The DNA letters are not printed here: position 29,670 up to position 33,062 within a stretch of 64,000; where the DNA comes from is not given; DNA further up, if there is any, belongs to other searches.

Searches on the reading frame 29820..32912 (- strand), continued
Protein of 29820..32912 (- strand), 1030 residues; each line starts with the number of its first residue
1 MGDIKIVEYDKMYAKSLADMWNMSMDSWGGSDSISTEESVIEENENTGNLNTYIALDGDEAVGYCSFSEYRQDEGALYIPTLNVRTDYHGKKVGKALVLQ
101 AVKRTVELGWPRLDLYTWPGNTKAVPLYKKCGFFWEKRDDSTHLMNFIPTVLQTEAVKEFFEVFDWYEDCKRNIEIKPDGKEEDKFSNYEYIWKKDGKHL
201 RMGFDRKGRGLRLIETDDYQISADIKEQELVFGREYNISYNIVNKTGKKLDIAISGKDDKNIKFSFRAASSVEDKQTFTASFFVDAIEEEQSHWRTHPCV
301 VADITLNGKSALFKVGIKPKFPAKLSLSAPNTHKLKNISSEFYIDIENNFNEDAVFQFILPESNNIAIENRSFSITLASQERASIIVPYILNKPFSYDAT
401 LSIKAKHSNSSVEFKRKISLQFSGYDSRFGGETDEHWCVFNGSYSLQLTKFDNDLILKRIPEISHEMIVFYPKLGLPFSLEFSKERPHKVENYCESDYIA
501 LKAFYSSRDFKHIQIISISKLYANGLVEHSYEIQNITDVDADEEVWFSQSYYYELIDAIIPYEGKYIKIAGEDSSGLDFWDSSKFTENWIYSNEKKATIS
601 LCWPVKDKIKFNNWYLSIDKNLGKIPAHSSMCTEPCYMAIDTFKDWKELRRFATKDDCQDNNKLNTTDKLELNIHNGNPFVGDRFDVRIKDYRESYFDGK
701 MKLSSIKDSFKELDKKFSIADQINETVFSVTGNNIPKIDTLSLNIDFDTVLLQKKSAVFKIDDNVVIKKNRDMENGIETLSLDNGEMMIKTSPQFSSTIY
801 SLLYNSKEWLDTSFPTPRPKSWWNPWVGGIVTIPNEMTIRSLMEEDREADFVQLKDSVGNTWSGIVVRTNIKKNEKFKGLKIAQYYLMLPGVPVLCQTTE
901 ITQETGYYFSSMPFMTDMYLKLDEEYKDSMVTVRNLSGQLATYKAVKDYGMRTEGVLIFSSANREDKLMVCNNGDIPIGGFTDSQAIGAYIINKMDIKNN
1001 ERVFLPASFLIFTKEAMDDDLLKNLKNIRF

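Call 36: find_related_loci(query=A1, collection=genome_contigs, flank=6000)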
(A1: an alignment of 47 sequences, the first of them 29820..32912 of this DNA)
Query A1 (1030 aa) in genome_contigs; peptide patterns used: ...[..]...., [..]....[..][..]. (x = any residue, [..] = any of these).
599 stretches matched a pattern (row limit reached: there are more); 542 encode a relative of the query (tblastn E <= 1e-3); the best 80 are kept; 80 distinct loci.
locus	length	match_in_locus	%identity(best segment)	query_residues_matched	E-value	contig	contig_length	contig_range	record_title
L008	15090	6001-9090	88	1-1030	0e+0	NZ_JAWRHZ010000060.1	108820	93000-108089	MAG: Proteiniborus sp. isolate ADS25 c_000000224580, whole genome shotgun sequence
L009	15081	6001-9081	67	1-1030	0e+0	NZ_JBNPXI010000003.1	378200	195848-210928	Brassicibacter mesophilus strain DSM 24659 Ga0415269_03, whole genome shotgun sequence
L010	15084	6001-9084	48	1-1030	0e+0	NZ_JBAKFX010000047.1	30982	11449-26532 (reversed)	Dethiothermospora halolimnae strain SD1 NODE_47_length_30982_cov_213.655939, whole genome shotgun sequence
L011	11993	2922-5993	47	4-1030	0e+0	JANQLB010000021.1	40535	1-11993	MAG: Tissierellales bacterium isolate PL25a_bin.35 k99_1809649, whole genome shotgun sequence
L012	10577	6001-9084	45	1-1030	0e+0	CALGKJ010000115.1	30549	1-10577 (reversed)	MAG: uncultured Clostridia bacterium isolate N1_Bin_Bin_25_1 genome assembly, contig: c_000002777536, whole genome shotg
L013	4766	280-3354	44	1-1030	0e+0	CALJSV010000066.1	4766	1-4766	MAG: uncultured Clostridia bacterium isolate R1_Bin_METABAT__56_1 genome assembly, contig: c_000000516908, whole genome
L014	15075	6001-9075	44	1-1030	0e+0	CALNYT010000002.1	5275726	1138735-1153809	MAG: uncultured Clostridiaceae bacterium isolate LOGT_bin.0076 genome assembly, contig: contig_6810, whole genome shotgu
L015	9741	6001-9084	41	1-1030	0e+0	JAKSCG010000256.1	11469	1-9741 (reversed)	MAG: Halanaerobiales bacterium isolate MAG.272 k141_2842726, whole genome shotgun sequence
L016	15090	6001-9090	43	1-1030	0e+0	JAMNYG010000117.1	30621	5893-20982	MAG: Bacillota bacterium isolate Bin_20 Bin_20_scaffold_1131, whole genome shotgun sequence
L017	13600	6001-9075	43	4-1030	0e+0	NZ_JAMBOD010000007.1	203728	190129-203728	Fictibacillus nanhaiensis strain MER TA 111 NODE_7_, whole genome shotgun sequence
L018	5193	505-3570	43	1-1023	0e+0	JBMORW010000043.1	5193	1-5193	MAG: Bacillota bacterium isolate Betzabe_MAG190 MAG190_43, whole genome shotgun sequence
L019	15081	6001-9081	42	4-1030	0e+0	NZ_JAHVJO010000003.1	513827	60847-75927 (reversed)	Fictibacillus nanhaiensis strain DP2N0-2 DP2N0-2_ctg003, whole genome shotgun sequence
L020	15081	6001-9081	41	2-1030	0e+0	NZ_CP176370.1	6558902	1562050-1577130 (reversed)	Brevibacillus fortis strain LJQJ21 chromosome, complete genome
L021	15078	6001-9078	41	4-1030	0e+0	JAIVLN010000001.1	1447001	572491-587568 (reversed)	Rossellomorea aquimaris strain EaN35-1 EaN35-1_ctg0001, whole genome shotgun sequence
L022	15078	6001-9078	41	4-1030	0e+0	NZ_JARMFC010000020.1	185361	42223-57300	Fictibacillus nanhaiensis strain NRS-1152 NRS-1152_S1513_genome_contig_0000020, whole genome shotgun sequence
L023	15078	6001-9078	42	4-1030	0e+0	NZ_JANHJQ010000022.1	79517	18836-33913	Pseudalkalibacillus decolorationis strain DSM 14890 Scaffold22, whole genome shotgun sequence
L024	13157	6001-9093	41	1-1030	0e+0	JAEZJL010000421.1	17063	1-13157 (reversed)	MAG: Bacillota bacterium isolate OH_CDB_236 k127_871181, whole genome shotgun sequence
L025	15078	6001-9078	41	4-1030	0e+0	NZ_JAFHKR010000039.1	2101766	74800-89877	Fictibacillus nanhaiensis strain DSM 23009 k141_57, whole genome shotgun sequence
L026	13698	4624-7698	41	4-1030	0e+0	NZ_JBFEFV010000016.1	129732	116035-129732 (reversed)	Brevibacillus sp. 179-C8.1 HS NODE_16_length_129732_cov_167.303899, whole genome shotgun sequence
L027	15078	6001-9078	41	4-1030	0e+0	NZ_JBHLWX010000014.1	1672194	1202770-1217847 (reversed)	Fictibacillus phosphorivorans strain CCM 8426 velvet_auto_83_15, whole genome shotgun sequence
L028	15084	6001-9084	41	2-1030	0e+0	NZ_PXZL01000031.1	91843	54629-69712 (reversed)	Brevibacillus formosus strain NRRL NRS-863 N863_contig_31, whole genome shotgun sequence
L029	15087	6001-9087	41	1-1030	0e+0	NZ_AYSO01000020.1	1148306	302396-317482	Clostridium argentinense CDC 2741 U732.Contig252, whole genome shotgun sequence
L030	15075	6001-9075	41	4-1030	0e+0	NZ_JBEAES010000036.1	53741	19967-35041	Brevibacillus sp. FIR094 NODE_36_length_53741_cov_151.819152, whole genome shotgun sequence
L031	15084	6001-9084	41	1-1030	0e+0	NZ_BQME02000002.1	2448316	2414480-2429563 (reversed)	Paenibacillus sp. L3-i20 sequence2, whole genome shotgun sequence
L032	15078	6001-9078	42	4-1030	0e+0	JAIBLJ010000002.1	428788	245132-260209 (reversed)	Alkalihalobacillus sp. YIM B00296 Scaffold2, whole genome shotgun sequence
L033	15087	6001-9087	41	1-1030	0e+0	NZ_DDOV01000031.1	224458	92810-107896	MAG: Clostridium sp. UBA2485 UBA2485_contig_280, whole genome shotgun sequence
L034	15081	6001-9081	42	4-1030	0e+0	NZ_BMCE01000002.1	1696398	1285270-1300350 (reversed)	Fictibacillus barbaricus strain CCM 4982 sequence02, whole genome shotgun sequence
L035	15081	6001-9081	40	2-1030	0e+0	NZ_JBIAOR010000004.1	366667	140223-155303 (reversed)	Brevibacillus sp. NPDC003359 NPDC003359_401_C7.ctg-0004, whole genome shotgun sequence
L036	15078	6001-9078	42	4-1030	0e+0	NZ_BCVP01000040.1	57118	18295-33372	Neobacillus novalis NBRC 102450, whole genome shotgun sequence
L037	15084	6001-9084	41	1-1030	0e+0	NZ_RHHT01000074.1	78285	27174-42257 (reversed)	Brevibacillus panacihumi strain JCM 15085 contig_74, whole genome shotgun sequence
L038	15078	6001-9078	42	4-1030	0e+0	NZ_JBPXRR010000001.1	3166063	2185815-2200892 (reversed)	Pseudalkalibacillus sp. Hm43 Hm43_ctg01, whole genome shotgun sequence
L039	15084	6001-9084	41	1-1030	0e+0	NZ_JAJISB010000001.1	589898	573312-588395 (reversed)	Brevibacillus daliensis strain YIM B02290 contig1, whole genome shotgun sequence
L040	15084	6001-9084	40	1-1030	0e+0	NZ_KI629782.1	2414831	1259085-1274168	Brevibacillus panacihumi W25 Scaffold1, whole genome shotgun sequence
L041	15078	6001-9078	42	4-1030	0e+0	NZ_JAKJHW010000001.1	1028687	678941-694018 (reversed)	Pseudalkalibacillus salsuginis strain EGI L200015 NODE_1_length_1028687_cov_191.269318, whole genome shotgun sequence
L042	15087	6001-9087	41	1-1030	0e+0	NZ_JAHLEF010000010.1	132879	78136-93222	Clostridium sp. CF012 contig00010, whole genome shotgun sequence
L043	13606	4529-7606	41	1-1030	0e+0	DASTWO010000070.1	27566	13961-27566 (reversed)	MAG TPA_asm: Bacillales bacterium isolate SMAG_U2390 k141_1442344, whole genome shotgun sequence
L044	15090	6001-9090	38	1-1030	0e+0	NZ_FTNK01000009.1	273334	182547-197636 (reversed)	Paenibacillus macquariensis strain ATCC 23464, whole genome shotgun sequence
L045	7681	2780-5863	41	1-1030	0e+0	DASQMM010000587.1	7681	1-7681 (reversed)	MAG TPA_asm: Brevibacillus sp. isolate SMAG_U10748 k141_480773, whole genome shotgun sequence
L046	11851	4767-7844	42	1-1030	0e+0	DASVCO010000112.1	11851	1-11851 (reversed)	MAG TPA_asm: Bacillales bacterium isolate SMAG_U2008 k141_648580, whole genome shotgun sequence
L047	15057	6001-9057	42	5-1030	0e+0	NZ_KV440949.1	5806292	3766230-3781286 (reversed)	Neobacillus mesonae strain FJAT-13985 Scaffold1, whole genome shotgun sequence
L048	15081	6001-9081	41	1-1030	0e+0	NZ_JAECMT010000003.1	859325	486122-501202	Paenibacillus sp. GSMTC-2017 Contig_15, whole genome shotgun sequence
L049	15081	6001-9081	38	4-1030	0e+0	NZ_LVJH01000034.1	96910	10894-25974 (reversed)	Paenibacillus glacialis strain DSM 22343 PGLA34, whole genome shotgun sequence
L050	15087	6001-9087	41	1-1030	0e+0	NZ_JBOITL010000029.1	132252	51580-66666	MAG: Clostridium sp. isolate Enrichment4 NODE_45_length_132252_cov_9.715883, whole genome shotgun sequence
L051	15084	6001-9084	40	1-1030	0e+0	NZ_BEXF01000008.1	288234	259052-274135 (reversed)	Brevibacillus reuszeri strain NIT02 contig8, whole genome shotgun sequence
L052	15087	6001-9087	41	4-1030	0e+0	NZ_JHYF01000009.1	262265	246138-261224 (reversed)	Alkaliphilus transvaalensis ATCC 700919 T335DRAFT_scaffold00007.7_C, whole genome shotgun sequence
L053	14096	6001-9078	41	4-1030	0e+0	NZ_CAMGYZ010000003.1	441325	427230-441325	Bacillus sp. Marseille-Q3570 contig00003, whole genome shotgun sequence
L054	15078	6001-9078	41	4-1030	0e+0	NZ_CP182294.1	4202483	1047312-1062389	Fictibacillus sp. JL2B1089 chromosome, complete genome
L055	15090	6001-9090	40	1-1030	0e+0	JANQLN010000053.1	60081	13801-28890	MAG: Clostridia bacterium isolate PL25a_bin.60 k99_3621931, whole genome shotgun sequence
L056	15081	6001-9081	41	1-1030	0e+0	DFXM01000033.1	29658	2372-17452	MAG TPA_asm: Clostridium sp. UBA4108 UBA4108_contig_1501, whole genome shotgun sequence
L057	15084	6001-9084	40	1-1030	0e+0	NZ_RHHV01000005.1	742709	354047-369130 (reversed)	Brevibacillus parabrevis strain NRRL NRS 605 contig_5, whole genome shotgun sequence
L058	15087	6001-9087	40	1-1030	0e+0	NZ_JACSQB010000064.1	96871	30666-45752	Clostridium faecium strain N37 c_000000000007, whole genome shotgun sequence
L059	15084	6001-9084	39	1-1030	0e+0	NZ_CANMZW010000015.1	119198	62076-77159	Uncultured Brevibacillus sp. isolate S4Y-50-3Z.fasta NODE_15, whole genome shotgun sequence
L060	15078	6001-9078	41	4-1030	0e+0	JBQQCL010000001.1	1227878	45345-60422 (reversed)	Pseudalkalibacillus sp. R45 contig_1, whole genome shotgun sequence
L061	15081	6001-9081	42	3-1030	0e+0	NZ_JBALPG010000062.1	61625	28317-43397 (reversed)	Neobacillus drentensis strain JJ1435 JJ-1435_contig_64, whole genome shotgun sequence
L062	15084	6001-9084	40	3-1030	0e+0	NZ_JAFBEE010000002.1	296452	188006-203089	Alkaliphilus hydrothermalis strain DSM 25890 Ga0454045_02, whole genome shotgun sequence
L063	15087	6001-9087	40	1-1030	0e+0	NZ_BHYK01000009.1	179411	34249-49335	Clostridium tagluense strain A121 sequence009, whole genome shotgun sequence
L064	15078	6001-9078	40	4-1030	0e+0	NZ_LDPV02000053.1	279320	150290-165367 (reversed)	Ornithinibacillus contaminans strain DSM 22953 contig_53, whole genome shotgun sequence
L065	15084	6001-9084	40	3-1030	0e+0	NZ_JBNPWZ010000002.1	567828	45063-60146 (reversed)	Ornithinibacillus bavariensis strain DSM 15681 Ga0415231_02, whole genome shotgun sequence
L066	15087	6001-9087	38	1-1030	0e+0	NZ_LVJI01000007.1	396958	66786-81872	Paenibacillus antarcticus strain CECT 5836 PBAT07, whole genome shotgun sequence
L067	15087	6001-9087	39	1-1030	0e+0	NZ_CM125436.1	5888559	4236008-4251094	Brevibacillus fluminis strain SLAM_AEPS10 chromosome, whole genome shotgun sequence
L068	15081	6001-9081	40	1-1030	0e+0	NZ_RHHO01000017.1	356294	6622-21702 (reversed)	Brevibacillus borstelensis strain NRRL NRS 818 contig_17, whole genome shotgun sequence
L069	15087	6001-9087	39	1-1030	0e+0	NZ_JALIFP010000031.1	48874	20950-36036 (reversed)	Lederbergia sp. NSJ-179 L12-MP-YCFA-D10-41_ctg0031, whole genome shotgun sequence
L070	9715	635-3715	40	3-1030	0e+0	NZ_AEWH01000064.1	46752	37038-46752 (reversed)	Ornithinibacillus scapharcae TW25 contig00121, whole genome shotgun sequence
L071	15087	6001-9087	40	1-1030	0e+0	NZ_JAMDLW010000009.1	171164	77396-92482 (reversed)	Paenibacillus apiarius strain NRRL NRS-1438 contig_0000009, whole genome shotgun sequence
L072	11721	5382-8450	40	4-1030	0e+0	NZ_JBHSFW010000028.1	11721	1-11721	Camelliibacillus cellulosilyticus strain CGMCC 1.16306 spades_K_17_127_28, whole genome shotgun sequence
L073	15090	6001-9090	39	1-1030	0e+0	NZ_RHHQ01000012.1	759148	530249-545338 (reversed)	Brevibacillus fluminis strain JCM 15716 contig_12, whole genome shotgun sequence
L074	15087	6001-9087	39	1-1030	0e+0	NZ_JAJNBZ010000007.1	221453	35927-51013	Paenibacillus profundus strain YoMME NODE_7_length_221453_cov_88.006188, whole genome shotgun sequence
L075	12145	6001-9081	40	3-1030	0e+0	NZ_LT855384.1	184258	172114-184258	Paucisalibacillus globulus strain PG, whole genome shotgun sequence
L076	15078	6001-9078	40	3-1030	0e+0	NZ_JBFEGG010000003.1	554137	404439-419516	Ornithinibacillus sp. 179-J 7C1 HS NODE_3_length_554137_cov_234.226235, whole genome shotgun sequence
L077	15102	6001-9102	39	3-1030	0e+0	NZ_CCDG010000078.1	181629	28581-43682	Paenibacillus camerounensis strain G4, whole genome shotgun sequence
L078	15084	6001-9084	38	3-1030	0e+0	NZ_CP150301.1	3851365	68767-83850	Oceanobacillus sp. FSL H7-0719 chromosome, complete genome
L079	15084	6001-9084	39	1-1030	0e+0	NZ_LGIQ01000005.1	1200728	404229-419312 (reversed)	Brevibacillus reuszeri strain DSM 9887 super9, whole genome shotgun sequence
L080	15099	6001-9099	39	3-1030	0e+0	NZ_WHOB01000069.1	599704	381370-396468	Paenibacillus phytohabitans strain LMG 31459 Contig_83_70.6595, whole genome shotgun sequence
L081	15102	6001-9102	38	1-1030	0e+0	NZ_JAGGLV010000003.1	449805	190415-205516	Paenibacillus silagei strain DSM 101953 Ga0454155_03, whole genome shotgun sequence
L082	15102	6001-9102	38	1-1030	0e+0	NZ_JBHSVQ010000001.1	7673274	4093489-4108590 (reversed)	Paenibacillus rhizoplanae strain CCM 8725 contig_1_pilon, whole genome shotgun sequence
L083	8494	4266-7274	39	1-1030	0e+0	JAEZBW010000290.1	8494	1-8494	MAG: Bacillota bacterium isolate OH_CBrB_215 k127_3007054, whole genome shotgun sequence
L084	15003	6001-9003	39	4-1030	0e+0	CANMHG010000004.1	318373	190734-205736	uncultured Bacillaceae bacterium isolate 4-1415.fasta genome assembly, contig: NODE_4, whole genome shotgun sequence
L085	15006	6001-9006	40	4-1030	0e+0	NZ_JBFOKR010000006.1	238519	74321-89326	Fredinandcohnia sp. 179-A 10B2 NHS NODE_6_length_238519_cov_254.497492, whole genome shotgun sequence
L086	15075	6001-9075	39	3-1030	0e+0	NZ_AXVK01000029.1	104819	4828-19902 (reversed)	Paucisalibacillus globulus DSM 18846 K332DRAFT_scaffold00015.15_C, whole genome shotgun sequence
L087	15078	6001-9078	38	4-1030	0e+0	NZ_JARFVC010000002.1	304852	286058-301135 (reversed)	Cytobacillus sp. S13-E01 Scaffold2, whole genome shotgun sequence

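Call 38: predict_structure(alignment_id=A1)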
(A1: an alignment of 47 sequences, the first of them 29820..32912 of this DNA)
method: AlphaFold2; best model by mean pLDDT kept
length: 1030 residues; sequences in the alignment: 47
mean_pLDDT: 87.7   pTM: 0.78
mean pLDDT of the five models: 87.7, 86.7, 84.9, 84.0, 83.3
residues with pLDDT >= 90: 577; 70-90: 397; 50-70: 44; < 50: 12
segments of 3 or more residues with pLDDT < 50: 657-668
pLDDT, mean of each block of 10 residues (from residue 1): 81 91 69 74 82 91 90 84 81 88 93 81 83 89 92 94 92 88 88 94 95 96 92 94 94 96 95 94 91 88 96 95 92 88 95 95 91 95 95 92 91 91 87 91 93 90 83 85 86 92 90 93 94 92 88 85 70 70 84 84 90 85 91 93 86 63 35 80 85 69 87 86 83 81 80 85 89 94 96 94 94 88 83 90 93 91 97 92 97 96 94 93 87 77 78 85 91 82 88 90 93 85 83
secondary structure, 60 per line:
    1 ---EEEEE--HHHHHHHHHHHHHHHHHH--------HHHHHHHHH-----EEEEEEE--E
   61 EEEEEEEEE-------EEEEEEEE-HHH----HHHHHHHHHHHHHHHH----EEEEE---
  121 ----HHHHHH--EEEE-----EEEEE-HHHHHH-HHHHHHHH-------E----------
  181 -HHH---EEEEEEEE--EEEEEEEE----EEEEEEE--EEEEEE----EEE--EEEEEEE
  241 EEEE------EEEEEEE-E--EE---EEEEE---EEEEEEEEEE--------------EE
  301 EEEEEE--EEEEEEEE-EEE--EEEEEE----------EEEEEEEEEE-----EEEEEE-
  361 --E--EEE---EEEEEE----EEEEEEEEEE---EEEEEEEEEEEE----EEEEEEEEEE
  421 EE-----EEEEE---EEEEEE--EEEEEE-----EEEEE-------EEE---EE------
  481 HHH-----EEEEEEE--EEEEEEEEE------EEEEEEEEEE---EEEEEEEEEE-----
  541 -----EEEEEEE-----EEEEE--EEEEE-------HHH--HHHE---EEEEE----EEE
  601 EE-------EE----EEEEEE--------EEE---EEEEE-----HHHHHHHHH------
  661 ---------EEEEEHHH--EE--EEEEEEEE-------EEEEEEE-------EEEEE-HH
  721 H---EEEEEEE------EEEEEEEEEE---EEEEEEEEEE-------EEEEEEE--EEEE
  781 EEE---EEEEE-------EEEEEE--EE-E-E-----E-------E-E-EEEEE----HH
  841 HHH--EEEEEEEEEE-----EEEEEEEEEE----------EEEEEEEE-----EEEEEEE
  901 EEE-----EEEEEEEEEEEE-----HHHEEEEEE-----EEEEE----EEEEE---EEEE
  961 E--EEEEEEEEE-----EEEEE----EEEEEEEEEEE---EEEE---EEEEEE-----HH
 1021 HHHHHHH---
elements in order (helices of 4 or more, strands of 3 or more residues): E4-8 H11-28 H37-45 E51-57 E60-69 E77-84 H93-108 E113-117 H125-130 E133-136 E142-146 H148-153 H155-162 E188-195 E198-205 E210-216 E219-224 E229-231 E234-244 E251-257 E267-271 E275-284 E299-306 E309-316 E318-320 E323-328 E339-348 E354-359 E366-368 E372-377 E382-391 E395-406 E411-422 E428-432 E436-441 E444-449 E455-459 E467-469 E489-495 E498-506 E513-522 E526-535 E546-552 E558-562 E565-569 E589-593 E598-602 E616-621 E630-632 E636-640 H646-654 E670-674 E684-691 E699-705 E713-717 E725-731 E738-747 E751-760 E768-774 E777-783 E787-791 E799-804 E830-834 H839-843 E846-855 E861-870 E881-888 E894-903 E909-920 E929-934 E940-944 E949-953 E957-961 E964-972 E978-982 E987-997 E1001-1004 E1008-1013 H1019-1027
